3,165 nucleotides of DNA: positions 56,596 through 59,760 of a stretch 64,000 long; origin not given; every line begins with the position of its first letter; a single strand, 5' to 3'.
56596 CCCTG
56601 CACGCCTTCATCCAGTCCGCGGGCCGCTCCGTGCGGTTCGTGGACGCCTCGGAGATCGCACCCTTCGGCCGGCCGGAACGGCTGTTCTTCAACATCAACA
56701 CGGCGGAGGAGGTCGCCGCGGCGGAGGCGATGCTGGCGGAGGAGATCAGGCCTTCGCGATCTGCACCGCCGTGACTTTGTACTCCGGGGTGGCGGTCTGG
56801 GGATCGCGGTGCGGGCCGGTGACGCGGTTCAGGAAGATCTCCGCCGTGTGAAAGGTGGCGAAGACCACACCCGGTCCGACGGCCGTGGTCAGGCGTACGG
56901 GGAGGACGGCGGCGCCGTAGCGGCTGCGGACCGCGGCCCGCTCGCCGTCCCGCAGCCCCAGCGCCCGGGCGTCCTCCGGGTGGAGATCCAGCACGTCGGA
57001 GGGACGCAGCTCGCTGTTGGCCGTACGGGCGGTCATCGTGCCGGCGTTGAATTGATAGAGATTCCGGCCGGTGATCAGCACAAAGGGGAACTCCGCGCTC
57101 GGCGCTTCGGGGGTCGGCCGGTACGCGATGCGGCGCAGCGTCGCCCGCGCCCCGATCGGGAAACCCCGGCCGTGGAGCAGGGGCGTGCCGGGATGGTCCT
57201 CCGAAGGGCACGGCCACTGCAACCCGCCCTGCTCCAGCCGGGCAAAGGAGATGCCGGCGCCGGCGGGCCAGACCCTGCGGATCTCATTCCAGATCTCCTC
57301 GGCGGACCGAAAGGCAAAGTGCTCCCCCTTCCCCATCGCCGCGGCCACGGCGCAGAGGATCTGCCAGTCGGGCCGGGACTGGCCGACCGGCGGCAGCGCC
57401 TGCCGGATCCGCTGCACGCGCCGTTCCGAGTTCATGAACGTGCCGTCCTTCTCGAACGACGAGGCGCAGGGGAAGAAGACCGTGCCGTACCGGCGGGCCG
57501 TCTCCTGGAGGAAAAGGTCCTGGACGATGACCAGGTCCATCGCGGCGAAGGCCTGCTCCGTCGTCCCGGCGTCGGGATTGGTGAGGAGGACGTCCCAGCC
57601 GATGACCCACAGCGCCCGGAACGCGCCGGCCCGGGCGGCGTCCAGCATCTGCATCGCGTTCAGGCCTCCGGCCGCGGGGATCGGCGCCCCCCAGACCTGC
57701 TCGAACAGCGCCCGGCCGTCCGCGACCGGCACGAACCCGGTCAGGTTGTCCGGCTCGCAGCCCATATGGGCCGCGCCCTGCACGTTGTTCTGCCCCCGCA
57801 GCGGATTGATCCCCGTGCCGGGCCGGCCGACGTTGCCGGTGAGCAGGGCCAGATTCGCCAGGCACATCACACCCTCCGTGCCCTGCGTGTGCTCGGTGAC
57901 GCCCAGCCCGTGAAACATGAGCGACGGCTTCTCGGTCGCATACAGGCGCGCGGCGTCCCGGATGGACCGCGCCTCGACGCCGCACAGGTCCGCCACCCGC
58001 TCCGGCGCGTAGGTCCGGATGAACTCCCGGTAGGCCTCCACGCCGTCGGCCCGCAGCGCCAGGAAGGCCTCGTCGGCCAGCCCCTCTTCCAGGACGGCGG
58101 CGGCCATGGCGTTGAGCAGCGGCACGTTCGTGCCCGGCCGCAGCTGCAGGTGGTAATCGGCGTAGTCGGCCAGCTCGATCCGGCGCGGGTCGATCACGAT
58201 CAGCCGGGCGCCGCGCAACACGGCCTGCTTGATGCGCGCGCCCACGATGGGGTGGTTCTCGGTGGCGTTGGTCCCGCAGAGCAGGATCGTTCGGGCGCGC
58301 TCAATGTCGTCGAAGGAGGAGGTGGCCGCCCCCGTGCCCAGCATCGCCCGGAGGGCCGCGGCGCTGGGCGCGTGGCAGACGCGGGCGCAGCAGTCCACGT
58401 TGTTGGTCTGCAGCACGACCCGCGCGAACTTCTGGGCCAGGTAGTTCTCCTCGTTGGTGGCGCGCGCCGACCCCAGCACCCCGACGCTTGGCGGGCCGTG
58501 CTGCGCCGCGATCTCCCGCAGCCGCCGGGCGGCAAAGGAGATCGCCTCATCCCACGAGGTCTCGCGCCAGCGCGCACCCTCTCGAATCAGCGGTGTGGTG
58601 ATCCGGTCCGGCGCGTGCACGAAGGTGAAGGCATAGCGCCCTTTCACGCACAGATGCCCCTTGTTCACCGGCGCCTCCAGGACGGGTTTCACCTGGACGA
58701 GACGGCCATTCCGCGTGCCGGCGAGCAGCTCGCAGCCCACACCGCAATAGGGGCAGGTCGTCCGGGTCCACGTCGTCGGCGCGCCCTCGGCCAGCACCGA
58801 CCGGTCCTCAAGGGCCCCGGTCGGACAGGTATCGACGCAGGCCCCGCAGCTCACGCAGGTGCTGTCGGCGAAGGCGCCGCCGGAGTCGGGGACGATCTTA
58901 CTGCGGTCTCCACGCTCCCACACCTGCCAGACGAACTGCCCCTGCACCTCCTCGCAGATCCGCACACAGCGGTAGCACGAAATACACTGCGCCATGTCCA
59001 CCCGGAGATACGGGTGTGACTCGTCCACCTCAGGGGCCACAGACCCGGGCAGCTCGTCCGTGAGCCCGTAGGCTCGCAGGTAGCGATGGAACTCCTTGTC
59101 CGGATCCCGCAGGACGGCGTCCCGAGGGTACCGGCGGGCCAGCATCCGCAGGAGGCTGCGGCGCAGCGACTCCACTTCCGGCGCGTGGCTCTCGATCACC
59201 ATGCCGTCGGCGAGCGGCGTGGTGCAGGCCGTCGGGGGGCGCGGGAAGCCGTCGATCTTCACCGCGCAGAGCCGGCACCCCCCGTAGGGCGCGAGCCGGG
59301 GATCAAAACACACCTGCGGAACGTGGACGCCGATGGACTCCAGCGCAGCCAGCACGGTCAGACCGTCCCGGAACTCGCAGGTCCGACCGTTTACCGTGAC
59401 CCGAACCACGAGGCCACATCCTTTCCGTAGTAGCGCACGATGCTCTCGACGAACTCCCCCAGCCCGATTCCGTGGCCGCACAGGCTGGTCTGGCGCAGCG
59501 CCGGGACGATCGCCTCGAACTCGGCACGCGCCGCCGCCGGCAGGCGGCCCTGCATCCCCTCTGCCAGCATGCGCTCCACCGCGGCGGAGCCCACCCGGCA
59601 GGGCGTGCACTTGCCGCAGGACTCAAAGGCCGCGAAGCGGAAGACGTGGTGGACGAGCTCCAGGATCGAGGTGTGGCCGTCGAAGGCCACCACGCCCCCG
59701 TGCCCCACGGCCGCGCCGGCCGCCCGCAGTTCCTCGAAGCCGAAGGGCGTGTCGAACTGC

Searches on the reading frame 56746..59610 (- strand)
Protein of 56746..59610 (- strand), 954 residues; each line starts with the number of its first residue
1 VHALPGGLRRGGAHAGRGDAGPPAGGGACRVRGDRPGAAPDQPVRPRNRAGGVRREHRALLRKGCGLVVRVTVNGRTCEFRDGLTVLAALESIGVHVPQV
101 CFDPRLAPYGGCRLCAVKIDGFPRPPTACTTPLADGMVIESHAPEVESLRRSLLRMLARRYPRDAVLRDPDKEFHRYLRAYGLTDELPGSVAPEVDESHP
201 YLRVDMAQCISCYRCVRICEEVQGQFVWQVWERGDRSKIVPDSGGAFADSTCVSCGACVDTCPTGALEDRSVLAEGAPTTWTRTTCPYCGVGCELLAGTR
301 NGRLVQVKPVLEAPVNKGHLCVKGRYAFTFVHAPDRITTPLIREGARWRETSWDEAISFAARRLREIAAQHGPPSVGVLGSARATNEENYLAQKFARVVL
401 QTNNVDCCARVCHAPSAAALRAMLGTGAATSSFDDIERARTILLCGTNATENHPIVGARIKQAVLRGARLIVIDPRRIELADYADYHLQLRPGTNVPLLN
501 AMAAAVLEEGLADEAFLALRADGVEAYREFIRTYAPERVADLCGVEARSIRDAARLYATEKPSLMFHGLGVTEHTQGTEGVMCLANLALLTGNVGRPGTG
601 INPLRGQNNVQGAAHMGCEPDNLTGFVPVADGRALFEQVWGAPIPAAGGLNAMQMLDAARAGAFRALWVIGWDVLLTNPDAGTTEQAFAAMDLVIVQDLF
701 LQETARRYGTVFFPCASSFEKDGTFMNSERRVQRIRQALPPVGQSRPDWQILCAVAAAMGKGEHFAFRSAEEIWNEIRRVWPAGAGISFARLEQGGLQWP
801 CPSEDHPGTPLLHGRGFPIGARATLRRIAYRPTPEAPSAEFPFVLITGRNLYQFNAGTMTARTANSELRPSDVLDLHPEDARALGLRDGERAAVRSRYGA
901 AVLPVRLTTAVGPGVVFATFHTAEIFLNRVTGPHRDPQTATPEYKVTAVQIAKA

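Call 44: search_protein_families(library=pfam, proteins=[window:56746-59610:-], max_evalue=0.0001)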
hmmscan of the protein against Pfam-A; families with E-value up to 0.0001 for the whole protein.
window:56746-59610:- (954 aa): 12 families
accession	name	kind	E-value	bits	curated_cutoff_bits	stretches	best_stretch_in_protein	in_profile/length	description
PF00384.28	Molybdopterin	-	9e-72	242.5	24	1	336-757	1-352/353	Molybdopterin oxidoreductase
PF01568.27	Molydop_binding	-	1.2e-25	90.1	26.8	1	843-948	1-110/110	Molydopterin dinucleotide binding domain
PF04879.21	Molybdop_Fe4S4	-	2e-17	63.3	22.7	1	280-332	2-54/55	Molybdopterin oxidoreductase Fe4S4 domain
PF13510.11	Fer2_4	-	1.8e-16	60.4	22.8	1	69-142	4-80/82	2Fe-2S iron-sulfur cluster binding domain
PF22117.2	Fer4_Nqo3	-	3.5e-11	43.6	27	1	200-267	2-66/67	NADH-quinone oxidoreductase subunit 3, ferredoxin-like domain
PF12838.12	Fer4_7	-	1.3e-07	32.4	27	1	208-266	1-52/52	4Fe-4S dicluster domain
PF14697.11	Fer4_21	-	5e-06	27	35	1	203-266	2-56/59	4Fe-4S dicluster domain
PF13237.11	Fer4_10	-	1.2e-05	25.6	25.5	0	249-293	6-52/53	4Fe-4S dicluster domain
PF00037.32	Fer4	-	2.2e-05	24.5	21.1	1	250-268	6-24/24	4Fe-4S binding domain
PF00111.32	Fer2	-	2.6e-05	24.5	21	1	72-120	2-48/77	2Fe-2S iron-sulfur cluster binding domain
PF13187.11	Fer4_9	-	5e-05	23.7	27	1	208-266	1-51/52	4Fe-4S dicluster domain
PF12837.12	Fer4_6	-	9.6e-05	22.6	25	0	249-267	6-24/24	4Fe-4S binding domain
